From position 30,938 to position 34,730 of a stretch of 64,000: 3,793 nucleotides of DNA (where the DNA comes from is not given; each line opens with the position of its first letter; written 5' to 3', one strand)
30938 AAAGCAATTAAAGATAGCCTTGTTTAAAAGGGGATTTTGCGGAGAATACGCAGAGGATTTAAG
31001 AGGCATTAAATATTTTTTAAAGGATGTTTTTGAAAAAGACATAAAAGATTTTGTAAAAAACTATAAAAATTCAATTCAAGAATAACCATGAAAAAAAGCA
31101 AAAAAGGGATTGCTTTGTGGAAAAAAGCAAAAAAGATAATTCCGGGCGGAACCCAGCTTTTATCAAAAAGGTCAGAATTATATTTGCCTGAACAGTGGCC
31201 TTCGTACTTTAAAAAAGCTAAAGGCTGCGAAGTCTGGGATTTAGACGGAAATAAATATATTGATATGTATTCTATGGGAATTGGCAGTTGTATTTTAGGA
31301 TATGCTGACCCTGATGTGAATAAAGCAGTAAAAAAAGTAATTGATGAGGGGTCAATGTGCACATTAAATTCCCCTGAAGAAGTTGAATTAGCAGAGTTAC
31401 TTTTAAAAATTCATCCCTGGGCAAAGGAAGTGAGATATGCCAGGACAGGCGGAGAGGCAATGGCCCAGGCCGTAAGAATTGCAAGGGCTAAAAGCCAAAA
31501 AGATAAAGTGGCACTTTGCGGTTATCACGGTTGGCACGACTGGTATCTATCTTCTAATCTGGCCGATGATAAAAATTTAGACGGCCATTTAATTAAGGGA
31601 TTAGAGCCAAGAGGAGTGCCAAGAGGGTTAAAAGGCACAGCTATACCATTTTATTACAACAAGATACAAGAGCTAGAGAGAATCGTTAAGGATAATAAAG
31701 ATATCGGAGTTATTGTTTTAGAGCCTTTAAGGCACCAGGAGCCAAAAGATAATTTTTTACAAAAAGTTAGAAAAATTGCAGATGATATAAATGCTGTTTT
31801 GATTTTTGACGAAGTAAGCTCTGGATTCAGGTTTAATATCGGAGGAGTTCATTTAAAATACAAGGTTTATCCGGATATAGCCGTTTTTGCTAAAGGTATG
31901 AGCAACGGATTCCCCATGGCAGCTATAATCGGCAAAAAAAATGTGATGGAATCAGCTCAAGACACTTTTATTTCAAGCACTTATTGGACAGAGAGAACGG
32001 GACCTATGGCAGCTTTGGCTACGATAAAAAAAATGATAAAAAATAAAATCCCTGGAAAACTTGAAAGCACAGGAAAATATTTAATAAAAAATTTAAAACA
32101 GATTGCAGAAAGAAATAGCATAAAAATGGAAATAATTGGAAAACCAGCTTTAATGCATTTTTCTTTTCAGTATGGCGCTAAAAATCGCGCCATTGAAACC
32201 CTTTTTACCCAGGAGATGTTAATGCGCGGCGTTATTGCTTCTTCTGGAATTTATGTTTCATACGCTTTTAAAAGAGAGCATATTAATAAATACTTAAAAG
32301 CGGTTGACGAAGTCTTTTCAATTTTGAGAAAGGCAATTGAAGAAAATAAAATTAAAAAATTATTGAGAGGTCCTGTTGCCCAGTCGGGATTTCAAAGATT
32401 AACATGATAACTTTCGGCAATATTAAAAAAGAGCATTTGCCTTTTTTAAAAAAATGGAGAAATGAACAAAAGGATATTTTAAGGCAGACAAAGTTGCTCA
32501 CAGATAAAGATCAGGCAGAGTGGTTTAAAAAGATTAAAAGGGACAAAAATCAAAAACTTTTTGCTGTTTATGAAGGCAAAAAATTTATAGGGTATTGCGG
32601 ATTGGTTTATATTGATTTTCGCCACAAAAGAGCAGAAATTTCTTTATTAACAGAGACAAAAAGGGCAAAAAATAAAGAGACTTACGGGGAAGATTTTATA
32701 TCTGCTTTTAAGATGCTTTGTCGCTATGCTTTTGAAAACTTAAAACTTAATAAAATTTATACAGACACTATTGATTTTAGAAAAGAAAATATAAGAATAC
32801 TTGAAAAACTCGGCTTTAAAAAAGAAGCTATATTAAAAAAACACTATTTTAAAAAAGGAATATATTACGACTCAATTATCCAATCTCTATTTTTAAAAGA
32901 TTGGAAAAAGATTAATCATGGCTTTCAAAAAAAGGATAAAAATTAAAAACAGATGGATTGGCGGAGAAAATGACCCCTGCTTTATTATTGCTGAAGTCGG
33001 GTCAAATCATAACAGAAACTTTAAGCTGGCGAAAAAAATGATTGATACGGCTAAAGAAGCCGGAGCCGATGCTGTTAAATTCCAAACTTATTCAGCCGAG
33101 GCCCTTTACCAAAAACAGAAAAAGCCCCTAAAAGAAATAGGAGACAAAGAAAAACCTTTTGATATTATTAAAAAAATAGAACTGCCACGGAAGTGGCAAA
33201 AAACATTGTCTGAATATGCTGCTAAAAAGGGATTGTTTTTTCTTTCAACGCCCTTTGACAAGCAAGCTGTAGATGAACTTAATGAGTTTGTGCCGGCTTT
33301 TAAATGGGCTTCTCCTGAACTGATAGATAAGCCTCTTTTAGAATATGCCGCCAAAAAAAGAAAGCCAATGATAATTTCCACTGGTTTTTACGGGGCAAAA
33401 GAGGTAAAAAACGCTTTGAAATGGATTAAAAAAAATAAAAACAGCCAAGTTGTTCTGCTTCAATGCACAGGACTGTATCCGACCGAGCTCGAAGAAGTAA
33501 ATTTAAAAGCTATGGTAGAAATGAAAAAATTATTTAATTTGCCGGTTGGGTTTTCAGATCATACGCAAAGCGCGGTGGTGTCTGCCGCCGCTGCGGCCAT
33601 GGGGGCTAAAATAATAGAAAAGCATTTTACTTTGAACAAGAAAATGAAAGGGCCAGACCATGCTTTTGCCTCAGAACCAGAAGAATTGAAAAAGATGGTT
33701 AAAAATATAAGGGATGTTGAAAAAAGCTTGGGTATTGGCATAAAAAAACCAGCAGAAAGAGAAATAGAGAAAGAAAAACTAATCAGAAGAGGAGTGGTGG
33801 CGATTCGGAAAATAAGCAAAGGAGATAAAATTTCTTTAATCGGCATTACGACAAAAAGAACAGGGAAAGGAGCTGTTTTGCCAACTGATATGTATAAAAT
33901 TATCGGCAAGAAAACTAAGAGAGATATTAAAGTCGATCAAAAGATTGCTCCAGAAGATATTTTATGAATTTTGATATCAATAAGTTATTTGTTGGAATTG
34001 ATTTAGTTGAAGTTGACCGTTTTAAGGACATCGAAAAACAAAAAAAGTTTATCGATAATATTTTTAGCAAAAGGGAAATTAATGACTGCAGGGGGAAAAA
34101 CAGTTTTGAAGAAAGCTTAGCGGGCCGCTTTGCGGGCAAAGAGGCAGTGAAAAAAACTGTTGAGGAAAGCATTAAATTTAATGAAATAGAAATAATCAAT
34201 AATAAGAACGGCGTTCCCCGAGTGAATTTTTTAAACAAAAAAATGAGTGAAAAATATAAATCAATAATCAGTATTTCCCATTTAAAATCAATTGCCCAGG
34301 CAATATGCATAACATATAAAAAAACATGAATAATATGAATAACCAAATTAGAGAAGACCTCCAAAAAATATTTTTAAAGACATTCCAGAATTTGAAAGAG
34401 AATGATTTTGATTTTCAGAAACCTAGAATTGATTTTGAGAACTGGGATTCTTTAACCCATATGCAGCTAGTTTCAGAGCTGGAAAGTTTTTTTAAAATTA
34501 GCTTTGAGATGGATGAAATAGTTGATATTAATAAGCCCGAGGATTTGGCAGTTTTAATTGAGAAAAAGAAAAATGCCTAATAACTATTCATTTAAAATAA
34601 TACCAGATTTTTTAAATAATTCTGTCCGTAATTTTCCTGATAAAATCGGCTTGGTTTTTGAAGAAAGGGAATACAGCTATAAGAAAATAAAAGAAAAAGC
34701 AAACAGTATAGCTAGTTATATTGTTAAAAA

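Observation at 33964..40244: Self-contained ACP-dependent acyl activation/reduction module nested in the sugar cluster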

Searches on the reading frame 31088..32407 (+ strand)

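Call 8: search_protein_families(library=pfam, proteins=[window:31088-32407:+], max_evalue=0.001)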
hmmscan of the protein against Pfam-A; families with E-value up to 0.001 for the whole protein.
window:31088-32407:+ (439 aa): 1 family
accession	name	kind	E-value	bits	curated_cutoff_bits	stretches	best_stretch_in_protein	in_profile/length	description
PF00202.27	Aminotran_3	-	6.3e-47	160.6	30.5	1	40-407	12-400/403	Aminotransferase class-III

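Call 42: search_protein_families(library=ncbifam, proteins=[window:31088-32407:+], max_evalue=0.00001)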
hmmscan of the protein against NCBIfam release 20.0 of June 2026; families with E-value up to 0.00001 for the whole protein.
window:31088-32407:+ (439 aa): 68 families (the best 25 are shown)
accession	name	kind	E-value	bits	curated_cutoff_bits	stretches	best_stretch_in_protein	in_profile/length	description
NF004856.0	PRK06209.1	equivalog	4.9e-82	275.8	486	1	8-438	12-440/450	glutamate-1-semialdehyde 2,1-aminomutase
NF041362.1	GntE_guanitoxin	equivalog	1.6e-73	247.7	525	1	2-361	3-370/426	guanitoxin biosynthesis PLP-dependent transaminase GntE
NF000818.0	PRK00062.1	subfamily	7.8e-64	215.9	398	1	5-413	4-427/429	glutamate-1-semialdehyde 2,1-aminomutase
TIGR00713.1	hemL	equivalog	1e-61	208.9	527.3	1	9-411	4-421/423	glutamate-1-semialdehyde 2,1-aminomutase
NF009055.0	PRK12389.1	equivalog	8.9e-47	159.7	637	1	5-414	4-429/431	glutamate-1-semialdehyde 2,1-aminomutase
NF005993.0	PRK08117.1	subfamily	2.4e-37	128.6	574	2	192-367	194-374/433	aspartate aminotransferase family protein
TIGR00707.1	argD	subfamily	1.4e-36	126.1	410.05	1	37-381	9-350/381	acetylornithine/succinylornithine family transaminase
NF004426.0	PRK05769.1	equivalog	1.9e-36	125.8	552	2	199-383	216-404/441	acetyl ornithine aminotransferase family protein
NF004714.0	PRK06058.1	subfamily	3.3e-33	115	639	2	204-380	222-406/447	4-aminobutyrate--2-oxoglutarate transaminase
NF005692.0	PRK07495.1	equivalog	3e-32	111.8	724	1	40-363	25-361/425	4-aminobutyrate--2-oxoglutarate transaminase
NF002874.0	PRK03244.1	equivalog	1.7e-31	109.4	457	1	41-341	29-324/399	acetylornithine transaminase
NF006228.0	PRK08360.1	equivalog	3.1e-31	108.5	608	2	207-352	206-356/443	aspartate aminotransferase family protein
NF002325.0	PRK01278.1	subfamily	4.3e-31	107.9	372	1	39-380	15-355/395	acetylornithine transaminase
NF049939.1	HyAminethphonNHLyPbfA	equivalog_domain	4.5e-31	107.8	525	1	41-359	47-378/442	(R)-1-hydroxy-2-aminoethylphosphonate ammonia-lyase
NF001864.0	PRK00615.1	equivalog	2.6e-30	105.3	706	1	10-355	10-358/433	glutamate-1-semialdehyde aminotransferase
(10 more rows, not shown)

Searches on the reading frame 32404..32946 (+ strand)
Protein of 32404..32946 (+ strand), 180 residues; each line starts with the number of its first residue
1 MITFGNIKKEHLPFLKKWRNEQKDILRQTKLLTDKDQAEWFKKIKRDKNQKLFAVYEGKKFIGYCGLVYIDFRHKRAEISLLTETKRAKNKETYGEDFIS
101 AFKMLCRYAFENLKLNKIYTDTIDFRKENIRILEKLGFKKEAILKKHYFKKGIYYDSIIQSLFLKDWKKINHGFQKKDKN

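Call 8: search_protein_families(library=pfam, proteins=[window:32404-32946:+], max_evalue=0.001)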
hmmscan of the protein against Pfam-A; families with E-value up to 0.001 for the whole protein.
window:32404-32946:+ (180 aa): 3 families
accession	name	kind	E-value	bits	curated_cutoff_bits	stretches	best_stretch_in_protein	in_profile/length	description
PF13420.13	Acetyltransf_4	-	3e-19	70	24.3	1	13-159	10-155/155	Acetyltransferase (GNAT) domain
PF13302.13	Acetyltransf_3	-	9.2e-12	46.3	25.4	1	6-139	6-138/138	Acetyltransferase (GNAT) domain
PF00583.31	Acetyltransf_1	-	5.8e-05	23.8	20.7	0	18-80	7-63/116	Acetyltransferase (GNAT) family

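Call 42: search_protein_families(library=ncbifam, proteins=[window:32404-32946:+], max_evalue=0.00001)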
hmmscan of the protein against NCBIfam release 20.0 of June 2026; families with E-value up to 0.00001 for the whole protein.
window:32404-32946:+ (180 aa): 2 families
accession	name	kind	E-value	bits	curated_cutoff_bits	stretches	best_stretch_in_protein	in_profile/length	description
TIGR03585.1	PseH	equivalog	1.3e-16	61.1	93.1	1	3-157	2-152/156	UDP-4-amino-4,6-dideoxy-N-acetyl-beta-L-altrosamine N-acetyltransferase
NF011709.0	PRK15130.1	equivalog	3.3e-10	40.1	218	1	39-167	46-169/186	spermidine N1-acetyltransferase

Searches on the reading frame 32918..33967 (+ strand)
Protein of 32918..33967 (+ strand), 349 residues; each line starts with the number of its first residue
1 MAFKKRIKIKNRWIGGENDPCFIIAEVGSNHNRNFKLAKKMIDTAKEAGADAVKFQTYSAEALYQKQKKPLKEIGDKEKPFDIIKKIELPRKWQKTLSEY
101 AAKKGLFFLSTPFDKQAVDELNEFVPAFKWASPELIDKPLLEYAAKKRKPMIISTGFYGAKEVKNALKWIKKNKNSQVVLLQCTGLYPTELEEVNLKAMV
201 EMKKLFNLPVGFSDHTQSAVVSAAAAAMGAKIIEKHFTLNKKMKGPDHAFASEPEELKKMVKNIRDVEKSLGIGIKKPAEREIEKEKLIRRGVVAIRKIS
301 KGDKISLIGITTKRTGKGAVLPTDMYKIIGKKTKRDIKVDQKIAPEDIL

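Call 8: search_protein_families(library=pfam, proteins=[window:32918-33967:+], max_evalue=0.001)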
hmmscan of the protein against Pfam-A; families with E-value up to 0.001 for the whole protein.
window:32918-33967:+ (349 aa): 2 families
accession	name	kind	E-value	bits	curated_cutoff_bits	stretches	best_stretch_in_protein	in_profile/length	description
PF03102.20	NeuB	-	6.2e-86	288.2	22.1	1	41-275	1-240/241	NeuB family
PF08666.17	SAF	-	1.4e-08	35.6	21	1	291-347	2-61/63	SAF domain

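Call 42: search_protein_families(library=ncbifam, proteins=[window:32918-33967:+], max_evalue=0.00001)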
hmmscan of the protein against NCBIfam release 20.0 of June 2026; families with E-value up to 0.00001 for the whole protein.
window:32918-33967:+ (349 aa): 2 families
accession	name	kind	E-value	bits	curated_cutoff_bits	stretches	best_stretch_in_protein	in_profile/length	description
TIGR03569.1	NeuB_NnaB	equivalog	5.6e-110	367.5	399.65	1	21-343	1-329/329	N-acetylneuraminate synthase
TIGR03586.1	PseI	equivalog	1.3e-91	307.2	340.25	1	21-341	2-325/327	pseudaminic acid synthase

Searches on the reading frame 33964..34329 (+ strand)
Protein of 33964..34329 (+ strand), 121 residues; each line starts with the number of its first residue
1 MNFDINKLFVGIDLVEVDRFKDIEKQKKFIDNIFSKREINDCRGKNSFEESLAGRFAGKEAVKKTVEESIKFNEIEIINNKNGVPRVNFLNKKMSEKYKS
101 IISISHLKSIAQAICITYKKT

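Call 3: search_protein_families(library=pfam, proteins=[window:33964-34329:+], max_evalue=0.01)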
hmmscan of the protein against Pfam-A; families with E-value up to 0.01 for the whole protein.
window:33964-34329:+ (121 aa): 2 families
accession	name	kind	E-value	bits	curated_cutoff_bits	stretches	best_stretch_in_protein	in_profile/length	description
PF01648.25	ACPS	-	2.9e-13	50.2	25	1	10-101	2-100/111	4'-phosphopantetheinyl transferase superfamily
PF25051.1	WHD_MCM8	-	0.0075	16.7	26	0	87-119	21-53/80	MCM8 winged helix domain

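Call 4: search_protein_families(library=ncbifam, proteins=[window:33964-34329:+], max_evalue=0.01)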
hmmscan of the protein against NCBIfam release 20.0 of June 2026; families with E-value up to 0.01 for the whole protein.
window:33964-34329:+ (121 aa): 13 families
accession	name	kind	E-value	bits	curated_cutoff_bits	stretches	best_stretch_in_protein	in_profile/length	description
TIGR00556.1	pantethn_trn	domain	2.4e-18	66.5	45.35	1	9-116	4-124/128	phosphopantetheine--protein transferase domain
NF000832.0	PRK00070.3-2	equivalog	2.5e-15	56.8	107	1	10-117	5-114/116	holo-ACP synthase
TIGR00516.1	acpS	equivalog_domain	4.3e-15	56.1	59.8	1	9-116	4-119/125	holo-ACP synthase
NF011257.0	PRK14663.1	equivalog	1.1e-14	54.5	186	1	10-117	3-117/123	holo-[acyl-carrier-protein] synthase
NF011250.0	PRK14656.1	equivalog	4.3e-13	49.4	175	1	10-116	5-122/126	holo-[acyl-carrier-protein] synthase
NF011256.0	PRK14662.1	equivalog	6.7e-13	49.1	150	1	10-117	5-117/123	4'-phosphopantetheinyl transferase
NF011253.0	PRK14659.1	equivalog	6.8e-13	49.3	156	1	10-119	5-121/123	holo-[acyl-carrier-protein] synthase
NF000831.0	PRK00070.3-1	equivalog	8.4e-12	45.1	124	1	8-117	4-127/130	holo-ACP synthase AcpS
NF011254.0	PRK14660.1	equivalog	2.5e-11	43.6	195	1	10-113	5-119/125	holo-[acyl-carrier-protein] synthase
NF011251.0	PRK14657.1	equivalog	1.6e-09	37.8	165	1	10-116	5-120/123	holo-[acyl-carrier-protein] synthase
NF000835.0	PRK00070.4-1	equivalog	2.4e-09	37.5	128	1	10-119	5-113/115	holo-ACP synthase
NF011255.0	PRK14661.1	equivalog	8e-06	25.9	209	1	10-111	5-102/169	holo-[acyl-carrier-protein] synthase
NF011252.0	PRK14658.1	equivalog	7.2e-05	22.8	149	1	7-106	2-100/115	holo-ACP synthase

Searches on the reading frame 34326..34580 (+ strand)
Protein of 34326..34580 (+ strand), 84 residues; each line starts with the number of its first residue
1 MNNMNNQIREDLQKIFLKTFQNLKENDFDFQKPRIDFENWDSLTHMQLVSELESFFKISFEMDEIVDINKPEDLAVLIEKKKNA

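Call 3: search_protein_families(library=pfam, proteins=[window:34326-34580:+], max_evalue=0.01)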
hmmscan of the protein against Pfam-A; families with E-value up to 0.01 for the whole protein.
window:34326-34580:+ (84 aa): 1 family
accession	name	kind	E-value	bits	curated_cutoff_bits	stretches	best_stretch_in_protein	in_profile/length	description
PF00550.31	PP-binding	-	0.00061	20.4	20.8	1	41-75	30-64/67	Phosphopantetheine attachment site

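Call 4: search_protein_families(library=ncbifam, proteins=[window:34326-34580:+], max_evalue=0.01)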
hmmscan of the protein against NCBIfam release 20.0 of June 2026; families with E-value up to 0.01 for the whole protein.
window:34326-34580:+ (84 aa): 2 families
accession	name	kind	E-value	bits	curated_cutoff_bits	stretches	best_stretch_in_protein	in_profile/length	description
NF052616.1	ACP_for_OlsHI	equivalog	0.00088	19.6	130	1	6-84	2-83/83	ornithine lipid biosynthesis acyl carrier protein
NF002150.0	PRK00982.1-4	subfamily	0.0058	16.9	66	1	39-82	36-79/80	acyl carrier protein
